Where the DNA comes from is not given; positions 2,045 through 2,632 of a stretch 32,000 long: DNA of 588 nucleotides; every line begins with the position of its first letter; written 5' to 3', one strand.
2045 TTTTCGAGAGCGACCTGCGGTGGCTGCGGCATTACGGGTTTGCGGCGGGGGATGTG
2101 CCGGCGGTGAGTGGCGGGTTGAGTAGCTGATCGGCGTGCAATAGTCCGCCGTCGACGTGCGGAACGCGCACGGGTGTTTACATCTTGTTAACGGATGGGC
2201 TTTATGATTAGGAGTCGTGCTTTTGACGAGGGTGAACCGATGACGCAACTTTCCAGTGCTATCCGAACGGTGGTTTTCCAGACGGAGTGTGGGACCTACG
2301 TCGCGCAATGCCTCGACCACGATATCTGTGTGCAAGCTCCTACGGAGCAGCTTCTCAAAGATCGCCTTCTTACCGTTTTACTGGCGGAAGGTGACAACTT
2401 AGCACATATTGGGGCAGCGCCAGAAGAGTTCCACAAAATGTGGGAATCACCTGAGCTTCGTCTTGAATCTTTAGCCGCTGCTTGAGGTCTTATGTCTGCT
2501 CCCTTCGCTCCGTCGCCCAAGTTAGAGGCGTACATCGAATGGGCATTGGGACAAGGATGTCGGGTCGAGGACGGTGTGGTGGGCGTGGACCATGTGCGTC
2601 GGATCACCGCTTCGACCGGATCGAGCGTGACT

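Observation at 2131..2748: HicB/HicA-like two-gene cassette inserted inside the essential pheS-pheT operon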

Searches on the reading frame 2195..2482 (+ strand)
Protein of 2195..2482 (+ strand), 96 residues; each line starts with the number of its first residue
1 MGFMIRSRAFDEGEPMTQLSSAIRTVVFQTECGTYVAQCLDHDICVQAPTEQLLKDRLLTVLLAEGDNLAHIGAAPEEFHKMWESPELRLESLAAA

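Call 4: search_protein_families(library=pfam, proteins=[window:2195-2482:+], max_evalue=10)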
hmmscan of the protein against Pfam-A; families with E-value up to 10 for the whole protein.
window:2195-2482:+ (96 aa): 1 family
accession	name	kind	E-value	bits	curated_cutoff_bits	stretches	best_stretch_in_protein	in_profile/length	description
PF23885.1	DUF7238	-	0.23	12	27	1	52-85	44-76/112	Family of unknown function (DUF7238)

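Call 5: search_protein_families(library=ncbifam, proteins=[window:2195-2482:+], max_evalue=10)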
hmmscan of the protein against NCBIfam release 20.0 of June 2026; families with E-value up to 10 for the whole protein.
window:2195-2482:+ (96 aa): 0 families

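Call 6: search_protein_families(library=padloc, proteins=[window:2195-2482:+], max_evalue=10)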
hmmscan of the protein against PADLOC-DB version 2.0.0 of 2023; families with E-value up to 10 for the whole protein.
window:2195-2482:+ (96 aa): 0 families
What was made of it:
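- There are no hits to TA or defence models (calls 4-6).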

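Call 7: search_protein_families(library=phrogs, proteins=[window:2195-2482:+], max_evalue=10)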
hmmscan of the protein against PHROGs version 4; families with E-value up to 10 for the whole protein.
window:2195-2482:+ (96 aa): 0 families
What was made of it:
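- Neither ORF hits Pfam, NCBIfam, PADLOC or PHROGs above noise (calls 4-7). There are no database family hits (calls 4-7).
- Tried and rejected: Pfam, NCBIfam, PADLOC and PHROGs gave nothing for either ORF (calls 4-7).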

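Call 8: find_homologous_proteins(query=window:2240-2482:+, max_evalue=0.01)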
Query window:2240-2482:+ (81 aa): 1 proteins with E <= 0.01 among 4 candidates.
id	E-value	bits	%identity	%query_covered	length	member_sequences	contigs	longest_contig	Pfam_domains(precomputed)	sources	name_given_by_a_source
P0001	1.5e-46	172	100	100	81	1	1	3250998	-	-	-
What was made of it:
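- Tried and rejected: It found only the window's own protein (call 8).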

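Call 16: find_homologous_proteins(query=A1, max_evalue=0.01)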
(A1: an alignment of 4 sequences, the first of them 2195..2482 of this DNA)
Query A1 (4 sequences) (96 aa, profile of the alignment): 158 proteins with E <= 0.01 among 252 candidates; the best 120 are listed.
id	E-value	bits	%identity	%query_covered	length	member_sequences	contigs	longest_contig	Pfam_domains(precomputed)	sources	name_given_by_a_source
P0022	1.1e-42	161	40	75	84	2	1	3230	-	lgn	-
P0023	6.0e-41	156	46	76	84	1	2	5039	-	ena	-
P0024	1.2e-39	152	36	65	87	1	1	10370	-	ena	-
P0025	1.6e-38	148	40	75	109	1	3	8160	-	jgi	jgi:hypothetical protein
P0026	4.0e-38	147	46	70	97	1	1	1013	-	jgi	jgi:hypothetical protein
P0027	3.0e-36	141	46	73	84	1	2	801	-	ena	-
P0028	1.2e-33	132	47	67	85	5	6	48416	-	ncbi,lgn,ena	-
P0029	1.4e-33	132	41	69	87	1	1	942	-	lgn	-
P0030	1.6e-33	132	51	65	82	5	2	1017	-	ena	-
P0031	1.3e-32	129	42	68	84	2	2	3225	-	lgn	-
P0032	2.6e-32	128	45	65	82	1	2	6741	-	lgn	-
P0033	1.1e-31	126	43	71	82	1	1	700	-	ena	-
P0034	1.3e-31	126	47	65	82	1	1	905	-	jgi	jgi:hypothetical protein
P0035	1.4e-31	126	36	73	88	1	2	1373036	-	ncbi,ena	-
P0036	1.5e-31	126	42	68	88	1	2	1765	-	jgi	-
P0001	7.4e-30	120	100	84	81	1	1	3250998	-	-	-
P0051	3.0e-29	118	43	68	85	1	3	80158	-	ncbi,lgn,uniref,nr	ncbi:hypothetical protein [Roseovarius aestuarii]|uniref:Uncharacterized protein n=1 Tax=Roseovarius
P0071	6.7e-27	111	36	76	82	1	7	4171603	-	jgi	jgi:hypothetical protein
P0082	4.6e-26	108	35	79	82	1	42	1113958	-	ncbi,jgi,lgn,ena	-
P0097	1.5e-22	97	33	78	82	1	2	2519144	-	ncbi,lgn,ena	-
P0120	4.7e-17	79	47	72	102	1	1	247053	-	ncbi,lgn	-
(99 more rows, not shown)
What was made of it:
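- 2240..2485 (+): ORF1: 81-aa HicB-like protein (partial RNase-H fold) with no DNA-binding domain; putative antitoxin or partner. The family has 158 members (call 16).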

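Call 18: search_solved_structures(query=A1, max_evalue=10, show_alignments=2)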
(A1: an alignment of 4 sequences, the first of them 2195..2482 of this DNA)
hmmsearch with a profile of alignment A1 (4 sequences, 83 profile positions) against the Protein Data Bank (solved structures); distinct sequences matched with E-value up to 10: 1.
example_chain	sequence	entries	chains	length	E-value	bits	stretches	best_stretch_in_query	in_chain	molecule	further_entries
2yzt_A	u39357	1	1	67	0.0048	19.9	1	6-51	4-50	Putative uncharacterized protein TTHA1756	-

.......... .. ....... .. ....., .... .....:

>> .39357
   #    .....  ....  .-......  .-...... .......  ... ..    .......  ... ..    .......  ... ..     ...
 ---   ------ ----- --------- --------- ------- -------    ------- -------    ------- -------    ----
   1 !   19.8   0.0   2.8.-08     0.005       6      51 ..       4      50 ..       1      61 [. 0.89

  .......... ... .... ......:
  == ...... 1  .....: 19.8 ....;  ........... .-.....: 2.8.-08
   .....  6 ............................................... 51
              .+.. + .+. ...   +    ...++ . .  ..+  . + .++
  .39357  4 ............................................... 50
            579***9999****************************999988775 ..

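Call 22: search_solved_structures(query=A3, max_evalue=10, show_alignments=3)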
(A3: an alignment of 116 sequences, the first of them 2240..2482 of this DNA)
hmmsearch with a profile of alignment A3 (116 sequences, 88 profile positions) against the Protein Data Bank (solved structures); distinct sequences matched with E-value up to 10: 1.
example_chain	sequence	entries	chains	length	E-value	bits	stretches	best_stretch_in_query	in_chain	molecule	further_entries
2yzt_A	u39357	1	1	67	0.00014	24.9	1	5-60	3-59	Putative uncharacterized protein TTHA1756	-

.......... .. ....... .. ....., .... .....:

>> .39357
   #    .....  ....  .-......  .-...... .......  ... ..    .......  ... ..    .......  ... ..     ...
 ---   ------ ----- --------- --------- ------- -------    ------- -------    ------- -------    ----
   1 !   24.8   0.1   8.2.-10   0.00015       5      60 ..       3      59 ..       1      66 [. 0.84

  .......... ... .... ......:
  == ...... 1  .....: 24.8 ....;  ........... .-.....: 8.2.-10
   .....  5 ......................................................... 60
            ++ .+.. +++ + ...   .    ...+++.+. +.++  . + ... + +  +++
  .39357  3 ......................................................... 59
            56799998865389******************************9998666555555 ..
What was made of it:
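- On HicB antitoxin superfamily (partial RNase-H fold; Pfam HicB_lk_antitox / UPF0150 / DUF1902): The 116-sequence profile hits 2yzt at E=1.4e-4 (call 22).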

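Call 23: search_protein_families(library=pfam, alignment_id=A3, max_evalue=1)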
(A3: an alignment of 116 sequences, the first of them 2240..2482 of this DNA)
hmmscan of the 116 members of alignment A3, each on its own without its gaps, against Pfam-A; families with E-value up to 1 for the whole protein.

A. member 1, window:2240-2482:+ (81 aa): 1 family
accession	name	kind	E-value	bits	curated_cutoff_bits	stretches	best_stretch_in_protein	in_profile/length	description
PF23885.1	DUF7238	-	0.17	12.4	27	1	37-70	44-76/112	Family of unknown function (DUF7238)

B. families by the number of members that match (of 116 scanned): 27 families (the first 25 are shown)
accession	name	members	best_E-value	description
PF14275.11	DUF4362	8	0.0082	Domain of unknown function (DUF4362)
PF08972.17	DUF1902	7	0.0042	Domain of unknown function (DUF1902)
PF13675.11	PilJ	3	0.024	Type IV pili methyl-accepting chemotaxis transducer N-term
PF00861.27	Ribosomal_L18p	2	0.042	Ribosomal L18 of archaea, bacteria, mitoch. and chloroplast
PF16577.11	UBA_5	2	0.097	UBA domain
PF24113.1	DUF7387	1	0.012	Family of unknown function (DUF7387)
PF04559.17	Herpes_UL17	1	0.043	Herpesvirus UL17 protein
PF24430.1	DUF7553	1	0.048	Family of unknown function (DUF7553)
PF08343.15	RNR_N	1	0.09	Ribonucleotide reductase N-terminal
PF17373.7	DUF5395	1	0.09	Family of unknown function (DUF5395)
PF17829.7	GH115_C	1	0.1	Glycosyl hydrolase family 115 C-terminal domain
PF17937.6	TetR_C_28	1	0.1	Tetracyclin repressor-like, C-terminal domain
PF22029.2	PhyR_sigma2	1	0.1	Sigma2 domain of PhyR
PF14542.12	Acetyltransf_CG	1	0.12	GCN5-related N-acetyl-transferase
PF19207.5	DUF5879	1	0.13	Family of unknown function (DUF5879)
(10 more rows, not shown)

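Call 24: find_encoding_contigs(protein=P0001, flank=3000, max_places=3)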
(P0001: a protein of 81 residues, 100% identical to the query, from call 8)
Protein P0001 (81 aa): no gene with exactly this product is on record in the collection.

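Call 25: find_encoding_contigs(protein=P0071, flank=5000, max_places=4)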
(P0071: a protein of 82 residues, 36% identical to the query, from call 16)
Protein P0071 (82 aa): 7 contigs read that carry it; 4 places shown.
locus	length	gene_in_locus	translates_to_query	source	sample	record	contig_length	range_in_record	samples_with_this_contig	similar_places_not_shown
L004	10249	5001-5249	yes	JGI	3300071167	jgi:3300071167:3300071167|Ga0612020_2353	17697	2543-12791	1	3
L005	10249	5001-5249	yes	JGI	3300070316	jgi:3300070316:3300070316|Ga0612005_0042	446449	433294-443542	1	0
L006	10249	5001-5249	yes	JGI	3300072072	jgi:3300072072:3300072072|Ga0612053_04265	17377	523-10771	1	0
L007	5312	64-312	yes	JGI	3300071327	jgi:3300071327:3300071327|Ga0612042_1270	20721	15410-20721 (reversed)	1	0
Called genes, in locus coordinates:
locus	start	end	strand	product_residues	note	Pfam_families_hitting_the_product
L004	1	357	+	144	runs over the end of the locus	PF00206:Lyase_1 (weak)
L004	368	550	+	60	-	PF13770:DUF4169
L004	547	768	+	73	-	PF13467:RHH_4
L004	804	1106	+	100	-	-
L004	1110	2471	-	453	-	PF00067:p450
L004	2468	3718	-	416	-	-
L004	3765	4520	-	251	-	PF02683:DsbD_TM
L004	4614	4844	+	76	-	PF01206:TusA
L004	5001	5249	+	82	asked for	-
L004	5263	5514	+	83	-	-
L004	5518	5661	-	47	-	-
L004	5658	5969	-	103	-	PF18478:PIN_10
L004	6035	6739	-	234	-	PF04255:DUF433 (weak)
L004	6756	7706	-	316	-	PF12760:Zn_ribbon_IS1595, PF12762:DDE_Tnp_IS1595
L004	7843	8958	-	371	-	PF00005:ABC_tran, PF02463:SMC_N (faint), PF13304:AAA_21 (faint), PF08402:TOBE_2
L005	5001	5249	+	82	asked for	-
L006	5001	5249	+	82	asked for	-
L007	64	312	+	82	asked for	-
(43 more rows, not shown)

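Call 26: find_encoding_contigs(protein=P0082, flank=5000, max_places=4)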
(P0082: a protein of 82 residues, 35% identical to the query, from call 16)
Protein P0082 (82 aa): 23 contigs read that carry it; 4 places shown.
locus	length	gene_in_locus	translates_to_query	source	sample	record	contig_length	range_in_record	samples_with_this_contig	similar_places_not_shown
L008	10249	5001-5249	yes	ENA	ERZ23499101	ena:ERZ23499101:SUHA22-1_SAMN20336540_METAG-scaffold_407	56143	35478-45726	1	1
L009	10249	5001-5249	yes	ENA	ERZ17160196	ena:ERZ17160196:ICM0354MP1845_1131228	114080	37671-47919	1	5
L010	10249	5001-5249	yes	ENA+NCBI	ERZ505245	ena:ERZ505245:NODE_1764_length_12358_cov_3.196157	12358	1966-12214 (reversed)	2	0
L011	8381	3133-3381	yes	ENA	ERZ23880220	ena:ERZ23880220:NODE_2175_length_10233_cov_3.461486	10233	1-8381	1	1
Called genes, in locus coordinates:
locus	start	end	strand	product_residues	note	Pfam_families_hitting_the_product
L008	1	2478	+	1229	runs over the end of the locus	PF02514:CobN-Mg_chel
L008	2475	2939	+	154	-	PF00583:Acetyltransf_1, PF13508:Acetyltransf_7 (weak)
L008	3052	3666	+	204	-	-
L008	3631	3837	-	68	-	PF20075:DUF6471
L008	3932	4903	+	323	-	PF12760:Zn_ribbon_IS1595, PF12762:DDE_Tnp_IS1595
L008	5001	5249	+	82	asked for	-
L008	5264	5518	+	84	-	-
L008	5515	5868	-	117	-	-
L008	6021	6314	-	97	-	-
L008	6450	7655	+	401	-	-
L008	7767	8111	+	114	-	PF03788:LrgA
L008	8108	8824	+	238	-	PF04172:LrgB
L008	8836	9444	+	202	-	PF12557:Co_AT_N (weak), PF02572:CobA_CobO_BtuR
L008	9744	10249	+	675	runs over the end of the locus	PF00724:Oxidored_FMN, PF00070:Pyr_redox (faint), PF00890:FAD_binding_2, PF01266:DAO, PF03486:HI0933_like, PF07992:Pyr_redox_2, PF12831:FAD_oxidored, PF13450:NAD_binding_8, +2 more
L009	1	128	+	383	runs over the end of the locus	PF02653:BPD_transp_2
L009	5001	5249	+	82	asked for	-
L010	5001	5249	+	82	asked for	-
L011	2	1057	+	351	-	?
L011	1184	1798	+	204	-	-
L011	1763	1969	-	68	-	PF20075:DUF6471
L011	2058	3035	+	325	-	PF12760:Zn_ribbon_IS1595, PF12762:DDE_Tnp_IS1595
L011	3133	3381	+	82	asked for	-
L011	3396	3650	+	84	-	-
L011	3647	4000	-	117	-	-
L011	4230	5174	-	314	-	PF01408:GFO_IDH_MocA, PF19858:OxRdtase_C, PF22725:GFO_IDH_MocA_C3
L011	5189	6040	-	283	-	PF02900:LigB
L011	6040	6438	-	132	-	PF07746:LigA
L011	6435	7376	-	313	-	PF03446:NAD_binding_2, PF09130:DUF1932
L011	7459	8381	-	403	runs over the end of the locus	PF00126:HTH_1, PF03466:LysR_substrate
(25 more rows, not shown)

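Call 28: predict_structure(alignment_id=A3)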
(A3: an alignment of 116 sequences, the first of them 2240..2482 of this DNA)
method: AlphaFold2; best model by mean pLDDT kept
length: 81 residues; sequences in the alignment: 116
mean_pLDDT: 78.9   pTM: 0.65
mean pLDDT of the five models: 78.9, 78.5, 77.8, 77.0, 74.1
residues with pLDDT >= 90: 21; 70-90: 39; 50-70: 16; < 50: 5
segments of 3 or more residues with pLDDT < 50: 1-3
pLDDT, mean of each block of 10 residues (from residue 1): 62 92 89 93 87 72 77 63 38
secondary structure, 60 per line:
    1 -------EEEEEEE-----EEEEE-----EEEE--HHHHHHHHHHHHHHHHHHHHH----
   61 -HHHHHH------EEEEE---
elements in order: E8-14 E20-24 E30-33 H36-56 H62-67 E74-78
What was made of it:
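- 2240..2485 (+): The AF2 model has pLDDT 79 and E-E-E-H-H-E topology (call 28).
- On HicB antitoxin superfamily (partial RNase-H fold; Pfam HicB_lk_antitox / UPF0150 / DUF1902): The AF2 model gives E8-14, E20-24, E30-33, H36-56, (H62-67), E74-78 (call 28).
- ORF1 has no DNA-binding domain, so the usual TA autoregulation is missing (call 28).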

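Call 32: fold_search(model_id=the predicted structure, library=pdb)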
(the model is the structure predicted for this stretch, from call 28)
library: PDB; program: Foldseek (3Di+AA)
matches with E <= 10: 110; with E <= 0.001: 0
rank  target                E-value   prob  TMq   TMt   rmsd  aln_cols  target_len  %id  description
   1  6g1c_V                1.6e-01  0.87  0.47  0.45   5.7        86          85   13  Crystal structure of the N-terminal domain of Burkholderia Pseudomallei antitoxin HicB (released 2018-10-31)
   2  6g1c_B                3.0e-01  0.77  0.48  0.46   5.7        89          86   12  Crystal structure of the N-terminal domain of Burkholderia Pseudomallei antitoxin HicB (released 2018-10-31)
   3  6g26_B                4.3e-01  0.51  0.39  0.28   5.7        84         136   12  The crystal structure of the Burkholderia pseudomallei HicAB complex (released 2018-10-31)
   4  3k6q_A                5.1e-01  0.84  0.49  0.30   8.9        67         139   18  CRYSTAL STRUCTURE OF An antitoxin part of a putative toxin/antitoxin system (SWOL_0700) FROM SYNTROPHOMONAS WOLFEI SUB (released 2009-10-27)
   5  6g26_A                6.1e-01  0.41  0.39  0.28   5.7        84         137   12  The crystal structure of the Burkholderia pseudomallei HicAB complex (released 2018-10-31)
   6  6g1n_C                6.9e-01  0.66  0.49  0.33   5.4        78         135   12  Crystal structure of the Burkholderia Pseudomallei antitoxin HicB (released 2018-10-31)
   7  9kby_A                9.2e-01  0.13  0.32  0.05  15.2        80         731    8  Cryo-EM structure of DCL4-Hairpin RNA complex (released 2026-02-18)
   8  2yzt                  1.2e+00  0.95  0.55  0.65   1.1        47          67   26  Crystal structure of uncharacterized conserved protein from Thermus thermophilus HB8 (released 2007-11-06)
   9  3k6q_B                1.5e+00  0.54  0.47  0.29   9.2        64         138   17  CRYSTAL STRUCTURE OF An antitoxin part of a putative toxin/antitoxin system (SWOL_0700) FROM SYNTROPHOMONAS WOLFEI SUB (released 2009-10-27)
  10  6g1n_A                2.7e+00  0.21  0.47  0.32   5.4        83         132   12  Crystal structure of the Burkholderia Pseudomallei antitoxin HicB (released 2018-10-31)
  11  8qqs_D                2.7e+00  0.02  0.20  0.04  18.0       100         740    8  E. coli DNA gyrase bound to a linear part of a DNA minicircle (released 2024-04-10)
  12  5qun                  3.4e+00  0.12  0.27  0.11   3.3        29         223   21  Structure of unliganded HumRadA1.6 (released 2021-03-03)
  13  9nxh                  3.6e+00  0.38  0.35  0.07   2.9        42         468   19  An alpha-l-arabinofuranosidase (AtAbf43C) from Acetivibrio thermocellus DSM1313 bound to arabinofuranose (released 2025-08-20)
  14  4d6p_B                3.6e+00  0.10  0.27  0.11   4.0        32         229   22  RADA C-TERMINAL ATPASE DOMAIN FROM PYROCOCCUS FURIOSUS BOUND TO AMPPNP (released 2015-01-14)
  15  9asm_B                3.8e+00  0.10  0.33  0.15   3.9        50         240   14  Human Drosha and DGCR8 in complex with Pri-let-7f1 (released 2024-09-04)
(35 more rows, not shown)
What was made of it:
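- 2240..2485 (+): The top Foldseek PDB hits are HicB N-domains 6g1c, 6g26, 6g1n and 3k6q, and 2yzt scores probability 0.95 (call 32).
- On HicB antitoxin superfamily (partial RNase-H fold; Pfam HicB_lk_antitox / UPF0150 / DUF1902): The top Foldseek PDB hits are HicB N-domains and 2yzt, with probabilities of 0.41-0.95 but E-values of 0.16-1.2 (call 32).
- The partner has the HicB fold (call 32).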
